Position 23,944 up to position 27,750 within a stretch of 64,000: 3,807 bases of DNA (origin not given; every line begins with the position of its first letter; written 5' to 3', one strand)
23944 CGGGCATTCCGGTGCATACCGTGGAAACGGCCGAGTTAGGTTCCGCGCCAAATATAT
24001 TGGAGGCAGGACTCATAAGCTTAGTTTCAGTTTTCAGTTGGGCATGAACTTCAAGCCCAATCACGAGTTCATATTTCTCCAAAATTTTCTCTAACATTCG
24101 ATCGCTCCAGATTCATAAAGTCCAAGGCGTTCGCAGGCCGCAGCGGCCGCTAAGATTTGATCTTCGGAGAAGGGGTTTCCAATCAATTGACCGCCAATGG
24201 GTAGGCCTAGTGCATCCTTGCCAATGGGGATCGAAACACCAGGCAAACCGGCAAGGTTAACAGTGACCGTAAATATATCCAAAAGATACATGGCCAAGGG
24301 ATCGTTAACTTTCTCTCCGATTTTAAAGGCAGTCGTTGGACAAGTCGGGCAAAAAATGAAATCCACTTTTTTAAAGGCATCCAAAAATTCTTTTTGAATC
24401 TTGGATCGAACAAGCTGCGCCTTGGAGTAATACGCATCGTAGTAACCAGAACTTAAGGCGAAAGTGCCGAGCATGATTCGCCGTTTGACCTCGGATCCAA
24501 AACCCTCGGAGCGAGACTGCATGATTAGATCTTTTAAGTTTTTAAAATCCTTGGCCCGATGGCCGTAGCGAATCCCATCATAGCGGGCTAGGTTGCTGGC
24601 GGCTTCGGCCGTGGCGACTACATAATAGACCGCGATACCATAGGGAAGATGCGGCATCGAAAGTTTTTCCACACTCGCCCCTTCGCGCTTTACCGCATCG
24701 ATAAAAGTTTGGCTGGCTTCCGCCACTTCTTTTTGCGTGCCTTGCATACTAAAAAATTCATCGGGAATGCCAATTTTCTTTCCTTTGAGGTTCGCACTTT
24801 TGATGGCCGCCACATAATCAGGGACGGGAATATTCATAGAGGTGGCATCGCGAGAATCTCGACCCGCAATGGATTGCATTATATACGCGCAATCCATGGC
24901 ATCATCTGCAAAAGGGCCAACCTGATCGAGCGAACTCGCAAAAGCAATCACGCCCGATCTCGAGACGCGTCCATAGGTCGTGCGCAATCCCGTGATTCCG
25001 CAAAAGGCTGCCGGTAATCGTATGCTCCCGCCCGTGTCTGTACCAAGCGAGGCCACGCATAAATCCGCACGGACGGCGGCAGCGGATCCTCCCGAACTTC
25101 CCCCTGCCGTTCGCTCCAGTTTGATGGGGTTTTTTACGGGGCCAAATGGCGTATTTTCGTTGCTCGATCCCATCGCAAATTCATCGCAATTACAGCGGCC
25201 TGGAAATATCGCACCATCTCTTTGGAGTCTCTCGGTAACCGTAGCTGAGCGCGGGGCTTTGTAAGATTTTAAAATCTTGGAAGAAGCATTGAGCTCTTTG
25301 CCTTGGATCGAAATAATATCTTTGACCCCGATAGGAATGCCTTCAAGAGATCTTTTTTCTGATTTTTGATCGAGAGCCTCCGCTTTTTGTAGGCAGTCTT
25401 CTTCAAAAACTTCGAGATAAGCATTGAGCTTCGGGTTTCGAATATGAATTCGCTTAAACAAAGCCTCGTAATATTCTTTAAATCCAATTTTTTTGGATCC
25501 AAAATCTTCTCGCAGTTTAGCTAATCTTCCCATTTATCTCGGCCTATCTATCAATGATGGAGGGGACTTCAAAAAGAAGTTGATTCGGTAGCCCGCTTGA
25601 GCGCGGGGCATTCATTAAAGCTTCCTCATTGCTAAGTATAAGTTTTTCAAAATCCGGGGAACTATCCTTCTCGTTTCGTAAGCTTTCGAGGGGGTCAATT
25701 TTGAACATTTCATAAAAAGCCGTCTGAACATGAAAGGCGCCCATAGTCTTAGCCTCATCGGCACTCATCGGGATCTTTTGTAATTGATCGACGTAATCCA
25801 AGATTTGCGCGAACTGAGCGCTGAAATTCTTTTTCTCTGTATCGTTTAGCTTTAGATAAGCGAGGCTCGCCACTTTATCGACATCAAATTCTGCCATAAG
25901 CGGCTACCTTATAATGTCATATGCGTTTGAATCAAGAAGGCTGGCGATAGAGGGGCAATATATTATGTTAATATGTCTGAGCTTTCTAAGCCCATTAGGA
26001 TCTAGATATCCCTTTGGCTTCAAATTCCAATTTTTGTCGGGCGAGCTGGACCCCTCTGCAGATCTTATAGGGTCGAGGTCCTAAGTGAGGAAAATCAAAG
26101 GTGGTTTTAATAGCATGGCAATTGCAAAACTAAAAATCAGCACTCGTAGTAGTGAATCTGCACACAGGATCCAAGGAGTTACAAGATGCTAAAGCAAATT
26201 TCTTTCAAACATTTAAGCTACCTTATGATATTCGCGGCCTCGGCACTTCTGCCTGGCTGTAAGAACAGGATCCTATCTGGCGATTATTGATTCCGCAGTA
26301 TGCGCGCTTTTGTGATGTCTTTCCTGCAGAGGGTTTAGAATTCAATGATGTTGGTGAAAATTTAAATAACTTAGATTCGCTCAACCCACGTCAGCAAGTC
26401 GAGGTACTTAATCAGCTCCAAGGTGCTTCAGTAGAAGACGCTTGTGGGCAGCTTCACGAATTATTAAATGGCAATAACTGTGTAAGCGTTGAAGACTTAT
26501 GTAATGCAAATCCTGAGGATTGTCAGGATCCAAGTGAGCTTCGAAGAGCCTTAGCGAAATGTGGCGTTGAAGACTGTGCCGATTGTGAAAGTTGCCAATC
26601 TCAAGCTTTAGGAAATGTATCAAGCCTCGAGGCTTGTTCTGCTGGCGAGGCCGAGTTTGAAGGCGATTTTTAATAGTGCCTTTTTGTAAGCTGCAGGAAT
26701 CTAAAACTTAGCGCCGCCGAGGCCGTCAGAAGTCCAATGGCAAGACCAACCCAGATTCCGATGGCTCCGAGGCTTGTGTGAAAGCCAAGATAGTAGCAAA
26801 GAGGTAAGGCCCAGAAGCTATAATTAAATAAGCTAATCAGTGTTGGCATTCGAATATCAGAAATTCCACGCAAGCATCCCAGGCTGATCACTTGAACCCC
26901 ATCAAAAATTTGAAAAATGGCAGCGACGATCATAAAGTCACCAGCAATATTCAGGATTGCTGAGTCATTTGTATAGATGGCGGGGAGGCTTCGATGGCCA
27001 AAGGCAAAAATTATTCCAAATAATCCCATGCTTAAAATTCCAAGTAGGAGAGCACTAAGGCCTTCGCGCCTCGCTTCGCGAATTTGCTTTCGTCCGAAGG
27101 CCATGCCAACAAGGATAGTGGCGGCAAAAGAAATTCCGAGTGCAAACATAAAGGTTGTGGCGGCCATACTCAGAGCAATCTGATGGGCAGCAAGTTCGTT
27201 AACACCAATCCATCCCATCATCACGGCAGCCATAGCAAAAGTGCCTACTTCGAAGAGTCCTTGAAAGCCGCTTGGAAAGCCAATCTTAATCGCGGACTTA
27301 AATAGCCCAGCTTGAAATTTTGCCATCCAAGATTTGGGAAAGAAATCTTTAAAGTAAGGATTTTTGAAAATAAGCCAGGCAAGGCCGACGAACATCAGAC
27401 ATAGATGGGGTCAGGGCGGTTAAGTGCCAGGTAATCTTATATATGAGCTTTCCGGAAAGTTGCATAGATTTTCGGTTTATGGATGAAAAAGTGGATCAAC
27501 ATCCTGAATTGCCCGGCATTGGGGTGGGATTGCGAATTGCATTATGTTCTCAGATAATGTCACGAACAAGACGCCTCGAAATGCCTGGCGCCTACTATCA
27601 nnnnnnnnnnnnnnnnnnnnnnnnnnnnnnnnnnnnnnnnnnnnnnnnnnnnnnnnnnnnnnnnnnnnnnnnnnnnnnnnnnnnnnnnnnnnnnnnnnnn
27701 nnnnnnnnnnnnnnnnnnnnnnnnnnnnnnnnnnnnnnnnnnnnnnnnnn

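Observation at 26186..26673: Lipoprotein signal peptide in one frame running into an acidic 10-Cys ORF in another frame: frameshifted or recoded gene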

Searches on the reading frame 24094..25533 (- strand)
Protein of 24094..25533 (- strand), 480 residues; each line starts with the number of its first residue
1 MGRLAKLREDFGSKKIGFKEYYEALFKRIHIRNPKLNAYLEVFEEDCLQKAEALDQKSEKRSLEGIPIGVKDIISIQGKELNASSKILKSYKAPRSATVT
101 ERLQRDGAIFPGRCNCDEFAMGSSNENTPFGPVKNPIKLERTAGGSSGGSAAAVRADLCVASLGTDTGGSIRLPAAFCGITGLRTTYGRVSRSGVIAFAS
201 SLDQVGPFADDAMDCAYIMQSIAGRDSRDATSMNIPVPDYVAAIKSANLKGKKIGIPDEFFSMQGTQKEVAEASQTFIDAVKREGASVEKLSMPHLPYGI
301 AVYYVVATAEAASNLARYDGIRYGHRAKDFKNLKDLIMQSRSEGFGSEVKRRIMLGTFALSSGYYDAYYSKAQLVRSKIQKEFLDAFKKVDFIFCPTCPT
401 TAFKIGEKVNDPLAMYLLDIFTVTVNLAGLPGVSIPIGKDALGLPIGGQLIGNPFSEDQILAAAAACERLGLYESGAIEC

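Call 42: find_related_loci(query=window:24094-25533:-, collection=genome_contigs, flank=5000)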
Query window:24094-25533:- (480 aa) in genome_contigs; peptide patterns used: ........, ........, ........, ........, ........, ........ (x = any residue, [..] = any of these).
600 stretches matched a pattern (row limit reached: there are more); 523 encode a relative of the query (tblastn E <= 1e-3); the best 80 are kept; 80 distinct loci.
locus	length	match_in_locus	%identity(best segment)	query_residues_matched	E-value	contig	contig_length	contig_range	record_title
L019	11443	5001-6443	66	1-480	0e+0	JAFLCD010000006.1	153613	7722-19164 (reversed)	MAG: Deltaproteobacteria bacterium isolate UWPOB_DELTA4 gnl_X_NNLJLGEM_6, whole genome shotgun sequence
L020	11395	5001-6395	52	6-469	2e-146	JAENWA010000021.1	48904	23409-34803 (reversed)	MAG: Desulfuromonadales bacterium isolate 3_4_m_bin4 c_000000493539, whole genome shotgun sequence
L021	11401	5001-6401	52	4-469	6e-146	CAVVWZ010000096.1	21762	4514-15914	MAG: uncultured delta proteobacterium isolate MFD03551.bin.2.80 genome assembly, contig: contig_94206, whole genome shot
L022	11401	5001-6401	51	4-469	1e-145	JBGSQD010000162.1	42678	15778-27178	MAG: Geobacterales bacterium isolate JTS-AC321 k141_2041149, whole genome shotgun sequence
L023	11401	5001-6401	53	4-469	5e-145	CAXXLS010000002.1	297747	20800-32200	MAG: Geopsychrobacteraceae bacterium isolate 317fd568-e5dc-41c8-b78d-107954c7a258 genome assembly, contig: contig_2, who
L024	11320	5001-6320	51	33-471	5e-143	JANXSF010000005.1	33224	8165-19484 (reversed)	MAG: Acidobacteria bacterium isolate 336R_metabat_83 336R_k141_1582, whole genome shotgun sequence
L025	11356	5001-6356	52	13-468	9e-142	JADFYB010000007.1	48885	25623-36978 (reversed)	MAG: Nitrospirae bacterium isolate nDJH6bin1 nDJH6_bin1_NODE_459_length_48885_cov_9.474340, whole genome shotgun sequenc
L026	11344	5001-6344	52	23-468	1e-141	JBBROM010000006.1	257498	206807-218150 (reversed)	MAG: Terriglobales bacterium isolate La1_metabat2.304 LA1C_B2.304_k141_1443556L_257498_cov_458.9809, whole genome shotgu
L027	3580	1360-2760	51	4-469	2e-146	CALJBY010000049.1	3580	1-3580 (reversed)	MAG: uncultured bacterium isolate N4_Bin_METABAT__17_1_1 genome assembly, contig: c_000001389333, whole genome shotgun s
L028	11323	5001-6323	50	32-471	5e-141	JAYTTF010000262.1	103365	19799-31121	MAG: Bryobacterales bacterium isolate GFS_5321 GFS_5321_261, whole genome shotgun sequence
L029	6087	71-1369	51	26-468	2e-141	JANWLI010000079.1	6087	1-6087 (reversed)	MAG: Candidatus Kapaibacterium sp. isolate CRAIB_MAG116 c_000000053403, whole genome shotgun sequence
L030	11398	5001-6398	53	4-468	2e-140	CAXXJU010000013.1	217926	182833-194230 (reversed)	MAG: Geopsychrobacteraceae bacterium isolate 9bdf4672-5fa0-4c3d-8884-7dacf58b9c52 genome assembly, contig: contig_13, wh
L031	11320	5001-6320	51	33-471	5e-140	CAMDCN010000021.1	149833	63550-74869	MAG: Candidatus Sulfopaludibacter sp. SbA3 isolate MiH-16apr19-209 genome assembly, contig: MiH-16apr19-C88, whole genom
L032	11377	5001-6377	49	4-462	5e-140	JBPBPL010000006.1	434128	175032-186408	MAG: Janthinobacterium lividum isolate 3300051444_24 3300051444_24_Ga0502433_00000004, whole genome shotgun sequence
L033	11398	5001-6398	52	4-469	4e-140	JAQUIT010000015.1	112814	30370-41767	MAG: Desulfuromonadaceae bacterium isolate STCSWMC_67 NODE_217_length_112814_cov_79.317934_ST_CSWMC, whole genome shotgu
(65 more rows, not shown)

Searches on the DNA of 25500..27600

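Call 18: search_rna_families(source=window, start=25500, end=27600, threshold=evalue, max_evalue=1)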
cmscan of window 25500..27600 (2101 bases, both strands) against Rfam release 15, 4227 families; matches with E-value up to 1: 0.
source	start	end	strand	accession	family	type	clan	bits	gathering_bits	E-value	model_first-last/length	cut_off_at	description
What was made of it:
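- On Programmed -1 ribosomal frameshifting: No Rfam hit (call 18).
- There is no Rfam match (call 18). There is no Rfam element (call 18).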

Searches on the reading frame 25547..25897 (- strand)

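Call 6: search_protein_families(library=pfam, proteins=[window:25547-25897:-], max_evalue=0.1)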
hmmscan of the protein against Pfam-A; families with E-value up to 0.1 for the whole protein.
window:25547-25897:- (117 aa): 1 family
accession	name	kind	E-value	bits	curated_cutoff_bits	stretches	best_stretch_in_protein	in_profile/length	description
PF02686.20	GatC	-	6.5e-08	33.1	23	1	17-100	1-59/66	Glu-tRNAGln amidotransferase C subunit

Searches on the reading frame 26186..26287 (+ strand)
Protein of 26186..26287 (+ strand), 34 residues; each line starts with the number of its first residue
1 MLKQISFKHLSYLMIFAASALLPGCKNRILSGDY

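Call 6: search_protein_families(library=pfam, proteins=[window:26186-26287:+], max_evalue=0.1)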
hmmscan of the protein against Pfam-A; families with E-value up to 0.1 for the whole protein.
window:26186-26287:+ (34 aa): 0 families
